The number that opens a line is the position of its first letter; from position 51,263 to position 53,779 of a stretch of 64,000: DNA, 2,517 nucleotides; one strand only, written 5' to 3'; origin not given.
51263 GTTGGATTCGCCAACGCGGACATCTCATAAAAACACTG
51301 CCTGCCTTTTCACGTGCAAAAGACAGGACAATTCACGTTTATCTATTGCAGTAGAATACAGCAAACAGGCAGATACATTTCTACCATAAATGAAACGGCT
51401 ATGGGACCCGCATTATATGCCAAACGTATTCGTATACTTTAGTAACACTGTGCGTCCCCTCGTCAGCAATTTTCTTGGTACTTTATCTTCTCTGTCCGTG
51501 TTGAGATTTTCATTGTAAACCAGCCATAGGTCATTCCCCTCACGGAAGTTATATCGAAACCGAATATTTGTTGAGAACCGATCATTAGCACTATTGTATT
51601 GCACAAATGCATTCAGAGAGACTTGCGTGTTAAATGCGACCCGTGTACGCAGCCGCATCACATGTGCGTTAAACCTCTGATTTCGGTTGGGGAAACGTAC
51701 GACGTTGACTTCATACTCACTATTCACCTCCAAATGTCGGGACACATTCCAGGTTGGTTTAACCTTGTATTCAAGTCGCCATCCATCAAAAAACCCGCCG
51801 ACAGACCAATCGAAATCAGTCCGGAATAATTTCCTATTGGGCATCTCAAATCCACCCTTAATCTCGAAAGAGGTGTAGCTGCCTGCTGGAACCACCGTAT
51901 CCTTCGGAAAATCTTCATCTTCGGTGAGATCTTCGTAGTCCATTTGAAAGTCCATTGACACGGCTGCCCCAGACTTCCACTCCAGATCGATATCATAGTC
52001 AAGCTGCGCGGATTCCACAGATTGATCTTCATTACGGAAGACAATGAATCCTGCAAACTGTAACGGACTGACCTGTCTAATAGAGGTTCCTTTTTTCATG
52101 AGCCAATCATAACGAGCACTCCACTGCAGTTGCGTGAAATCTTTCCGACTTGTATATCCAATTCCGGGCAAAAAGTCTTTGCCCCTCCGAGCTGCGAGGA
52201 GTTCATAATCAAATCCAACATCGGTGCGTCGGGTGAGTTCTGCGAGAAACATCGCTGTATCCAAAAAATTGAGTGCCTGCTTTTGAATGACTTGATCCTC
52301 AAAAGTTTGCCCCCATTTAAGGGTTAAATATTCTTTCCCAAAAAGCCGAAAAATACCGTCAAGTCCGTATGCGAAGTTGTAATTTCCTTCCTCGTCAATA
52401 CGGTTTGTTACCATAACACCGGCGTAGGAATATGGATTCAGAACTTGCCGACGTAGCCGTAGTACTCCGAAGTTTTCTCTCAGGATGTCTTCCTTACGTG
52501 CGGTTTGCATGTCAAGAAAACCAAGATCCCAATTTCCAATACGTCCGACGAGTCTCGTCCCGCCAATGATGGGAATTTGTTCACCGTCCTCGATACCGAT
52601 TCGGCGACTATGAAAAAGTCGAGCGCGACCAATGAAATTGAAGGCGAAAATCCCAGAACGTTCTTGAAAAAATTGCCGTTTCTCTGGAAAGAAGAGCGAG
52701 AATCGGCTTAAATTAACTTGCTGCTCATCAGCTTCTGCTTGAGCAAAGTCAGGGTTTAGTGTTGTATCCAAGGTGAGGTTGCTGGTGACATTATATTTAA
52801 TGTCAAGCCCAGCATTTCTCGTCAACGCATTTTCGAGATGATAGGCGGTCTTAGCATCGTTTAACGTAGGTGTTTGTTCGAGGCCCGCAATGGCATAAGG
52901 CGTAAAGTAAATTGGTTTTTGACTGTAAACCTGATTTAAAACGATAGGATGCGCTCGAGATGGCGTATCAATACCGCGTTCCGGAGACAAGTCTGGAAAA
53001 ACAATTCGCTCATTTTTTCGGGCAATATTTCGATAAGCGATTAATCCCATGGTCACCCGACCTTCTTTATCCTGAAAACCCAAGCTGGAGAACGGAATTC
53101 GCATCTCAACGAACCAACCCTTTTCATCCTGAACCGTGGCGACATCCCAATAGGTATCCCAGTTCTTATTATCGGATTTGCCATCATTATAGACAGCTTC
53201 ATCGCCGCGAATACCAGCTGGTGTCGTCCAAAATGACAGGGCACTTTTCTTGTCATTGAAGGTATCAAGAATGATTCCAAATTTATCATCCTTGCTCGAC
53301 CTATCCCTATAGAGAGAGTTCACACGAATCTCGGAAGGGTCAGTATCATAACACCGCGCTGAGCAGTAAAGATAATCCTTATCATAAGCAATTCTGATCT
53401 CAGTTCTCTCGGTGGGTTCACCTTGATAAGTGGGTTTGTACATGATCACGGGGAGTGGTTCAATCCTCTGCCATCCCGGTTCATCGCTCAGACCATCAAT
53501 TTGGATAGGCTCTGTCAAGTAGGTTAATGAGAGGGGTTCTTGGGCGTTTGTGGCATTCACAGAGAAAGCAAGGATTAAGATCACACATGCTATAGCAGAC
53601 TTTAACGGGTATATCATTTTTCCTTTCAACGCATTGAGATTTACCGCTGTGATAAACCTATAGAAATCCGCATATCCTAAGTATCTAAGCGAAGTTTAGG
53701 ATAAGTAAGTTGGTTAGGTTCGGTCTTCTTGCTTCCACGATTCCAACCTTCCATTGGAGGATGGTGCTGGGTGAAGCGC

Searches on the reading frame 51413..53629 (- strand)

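Call 85: search_protein_families(library=pfam, proteins=[window:51413-53629:-])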
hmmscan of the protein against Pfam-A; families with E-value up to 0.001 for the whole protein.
window:51413-53629:- (738 aa): 2 families
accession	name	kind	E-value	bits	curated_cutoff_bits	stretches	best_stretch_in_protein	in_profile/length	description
PF19313.5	DUF5916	-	3.3e-24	86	22.6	1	250-347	15-97/572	Domain of unknown function (DUF5916)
PF06452.16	CBM9_1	-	4.4e-07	30.4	23.4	1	44-195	1-145/185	Carbohydrate family 9 binding domain-like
